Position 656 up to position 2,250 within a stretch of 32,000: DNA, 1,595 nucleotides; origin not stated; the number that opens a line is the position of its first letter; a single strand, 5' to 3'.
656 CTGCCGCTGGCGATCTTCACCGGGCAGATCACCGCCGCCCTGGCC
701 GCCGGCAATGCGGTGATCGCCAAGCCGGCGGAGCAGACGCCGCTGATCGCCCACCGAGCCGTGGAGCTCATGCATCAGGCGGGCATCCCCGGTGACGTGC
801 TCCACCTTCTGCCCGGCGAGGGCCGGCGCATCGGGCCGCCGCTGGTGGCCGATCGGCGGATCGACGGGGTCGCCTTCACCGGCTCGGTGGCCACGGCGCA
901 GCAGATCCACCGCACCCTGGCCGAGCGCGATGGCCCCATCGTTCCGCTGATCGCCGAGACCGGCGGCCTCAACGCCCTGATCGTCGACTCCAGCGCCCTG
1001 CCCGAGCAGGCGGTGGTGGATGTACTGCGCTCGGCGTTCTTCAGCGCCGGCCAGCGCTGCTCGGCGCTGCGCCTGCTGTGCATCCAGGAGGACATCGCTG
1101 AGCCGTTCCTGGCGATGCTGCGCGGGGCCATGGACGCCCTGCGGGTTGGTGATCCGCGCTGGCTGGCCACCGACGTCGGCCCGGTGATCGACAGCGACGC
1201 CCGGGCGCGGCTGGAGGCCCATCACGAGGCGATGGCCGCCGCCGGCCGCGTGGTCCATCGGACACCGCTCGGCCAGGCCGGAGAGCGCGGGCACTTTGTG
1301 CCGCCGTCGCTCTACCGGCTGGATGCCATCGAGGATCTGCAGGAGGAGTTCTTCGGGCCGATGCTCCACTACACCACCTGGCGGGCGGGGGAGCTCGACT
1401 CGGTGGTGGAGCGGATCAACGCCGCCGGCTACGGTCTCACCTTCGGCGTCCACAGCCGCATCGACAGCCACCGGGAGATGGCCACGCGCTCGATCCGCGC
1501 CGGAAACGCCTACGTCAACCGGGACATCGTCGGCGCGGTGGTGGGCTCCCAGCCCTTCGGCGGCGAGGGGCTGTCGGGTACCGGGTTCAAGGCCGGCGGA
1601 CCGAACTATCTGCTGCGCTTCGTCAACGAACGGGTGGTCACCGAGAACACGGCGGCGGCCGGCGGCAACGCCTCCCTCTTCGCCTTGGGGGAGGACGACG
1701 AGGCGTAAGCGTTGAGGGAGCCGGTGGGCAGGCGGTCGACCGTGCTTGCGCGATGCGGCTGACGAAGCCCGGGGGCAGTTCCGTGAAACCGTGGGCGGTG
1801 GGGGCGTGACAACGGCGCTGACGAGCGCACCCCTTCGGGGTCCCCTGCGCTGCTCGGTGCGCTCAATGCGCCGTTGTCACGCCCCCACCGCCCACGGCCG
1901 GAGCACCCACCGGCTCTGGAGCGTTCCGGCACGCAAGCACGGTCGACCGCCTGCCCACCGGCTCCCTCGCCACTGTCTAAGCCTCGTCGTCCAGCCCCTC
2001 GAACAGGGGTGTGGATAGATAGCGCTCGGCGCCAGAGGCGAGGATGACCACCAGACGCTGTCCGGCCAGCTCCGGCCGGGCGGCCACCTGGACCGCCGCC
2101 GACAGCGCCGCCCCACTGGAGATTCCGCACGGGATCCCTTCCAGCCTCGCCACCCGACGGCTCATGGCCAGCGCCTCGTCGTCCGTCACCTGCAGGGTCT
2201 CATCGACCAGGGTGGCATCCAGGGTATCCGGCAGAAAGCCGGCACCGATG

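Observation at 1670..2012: The E1 palindrome runs across both stop codons, so convergent putA and cysK share an inverted 12-mer and identical -DDEA C-termini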

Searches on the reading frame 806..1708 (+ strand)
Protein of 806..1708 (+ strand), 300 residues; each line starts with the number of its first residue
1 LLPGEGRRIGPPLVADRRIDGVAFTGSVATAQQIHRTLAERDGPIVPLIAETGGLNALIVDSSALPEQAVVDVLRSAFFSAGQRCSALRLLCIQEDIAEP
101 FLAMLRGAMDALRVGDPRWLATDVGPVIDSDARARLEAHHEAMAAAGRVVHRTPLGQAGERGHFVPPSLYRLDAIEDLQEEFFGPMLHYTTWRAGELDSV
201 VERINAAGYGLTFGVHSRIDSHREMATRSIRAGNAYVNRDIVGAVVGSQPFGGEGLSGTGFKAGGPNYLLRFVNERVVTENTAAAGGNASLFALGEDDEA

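Call 16: find_homologous_proteins(query=window:806-1708:+)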
Query window:806-1708:+ (300 aa): 7988 proteins with E <= 0.001 among 8000 candidates; the best 120 are listed.
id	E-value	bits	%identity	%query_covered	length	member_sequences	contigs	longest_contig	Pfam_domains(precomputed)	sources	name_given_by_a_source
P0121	5.5e-116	405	66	99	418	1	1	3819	PF00171.28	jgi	-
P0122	3.3e-113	396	64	99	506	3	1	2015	PF00171.28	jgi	jgi:RHH-type proline utilization regulon transcriptional repressor/proline dehydrogenase/delta 1-pyr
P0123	6.9e-113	395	63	95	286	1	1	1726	PF00171.28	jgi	jgi:RHH-type transcriptional regulator, proline utilization regulon repressor / proline dehydrogenas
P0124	8.3e-113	395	63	99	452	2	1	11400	PF00171.28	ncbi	-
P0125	1.0e-111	391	63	99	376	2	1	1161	PF00171.28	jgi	jgi:RHH-type proline utilization regulon transcriptional repressor/proline dehydrogenase/delta 1-pyr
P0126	2.3e-111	390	65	99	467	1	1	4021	PF00171.28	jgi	jgi:RHH-type proline utilization regulon transcriptional repressor/proline dehydrogenase/delta 1-pyr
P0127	2.7e-111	390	62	99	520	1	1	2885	PF00171.28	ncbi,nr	ncbi:MAG: bifunctional proline dehydrogenase/L-glutamate gamma-semialdehyde dehydrogenase PutA, part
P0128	3.9e-111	389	61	99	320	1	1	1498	PF00171.28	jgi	jgi:RHH-type proline utilization regulon transcriptional repressor/proline dehydrogenase/delta 1-pyr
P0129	5.6e-111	389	62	99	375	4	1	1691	PF00171.28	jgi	jgi:RHH-type proline utilization regulon transcriptional repressor/proline dehydrogenase/delta 1-pyr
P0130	3.0e-110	386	61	99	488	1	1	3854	PF00171.28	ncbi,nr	ncbi:MAG TPA: bifunctional proline dehydrogenase/L-glutamate gamma-semialdehyde dehydrogenase PutA, 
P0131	9.5e-110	385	63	99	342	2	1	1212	PF00171.28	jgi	jgi:RHH-type proline utilization regulon transcriptional repressor/proline dehydrogenase/delta 1-pyr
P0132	1.5e-109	384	62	99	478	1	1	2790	PF00171.28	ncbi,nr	ncbi:MAG TPA: bifunctional proline dehydrogenase/L-glutamate gamma-semialdehyde dehydrogenase PutA, 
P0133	1.8e-109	384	61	99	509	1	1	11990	PF00171.28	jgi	jgi:RHH-type proline utilization regulon transcriptional repressor/proline dehydrogenase/delta 1-pyr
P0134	2.8e-109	383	63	99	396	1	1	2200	PF00171.28,PF07475.18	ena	-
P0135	3.9e-109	383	62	99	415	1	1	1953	PF00171.28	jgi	jgi:RHH-type proline utilization regulon transcriptional repressor/proline dehydrogenase/delta 1-pyr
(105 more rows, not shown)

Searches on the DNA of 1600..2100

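Call 74: search_rna_families(source=window, start=1600, end=2100, threshold=evalue, max_evalue=1)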
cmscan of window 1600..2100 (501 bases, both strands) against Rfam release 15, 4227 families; matches with E-value up to 1: 7.
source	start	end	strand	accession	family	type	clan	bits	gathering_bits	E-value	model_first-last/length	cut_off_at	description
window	1785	1898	+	RF04119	MIR1858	Gene; miRNA;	-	42.8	137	4.7e-06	25-176/197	no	MIR1858 microRNA precursor family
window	1789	1897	+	RF00926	MIR1151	Gene; miRNA;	-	37.3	90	0.00033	1-110/110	no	MIR1151 microRNA precursor family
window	1797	1889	-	RF03703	mir-3622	Gene; miRNA;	-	30.2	78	0.0016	1-84/84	no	mir-3622 microRNA precursor family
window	1791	1897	+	RF03206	mir-3102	Gene; miRNA;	-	25.9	61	0.028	1-104/104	no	mir-3102 microRNA precursor family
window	1787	1897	-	RF03505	mir-9128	Gene; miRNA;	-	21.6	53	0.35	1-95/95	no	mir-9128 microRNA precursor family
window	1797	1893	+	RF00875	mir-692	Gene; miRNA;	-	19.9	98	0.36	1-109/109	no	mir-692 microRNA precursor family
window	1791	1895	-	RF02691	BTH_s19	Gene; sRNA;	-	16.4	153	0.06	103-186/224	no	Burkholderia sRNA 19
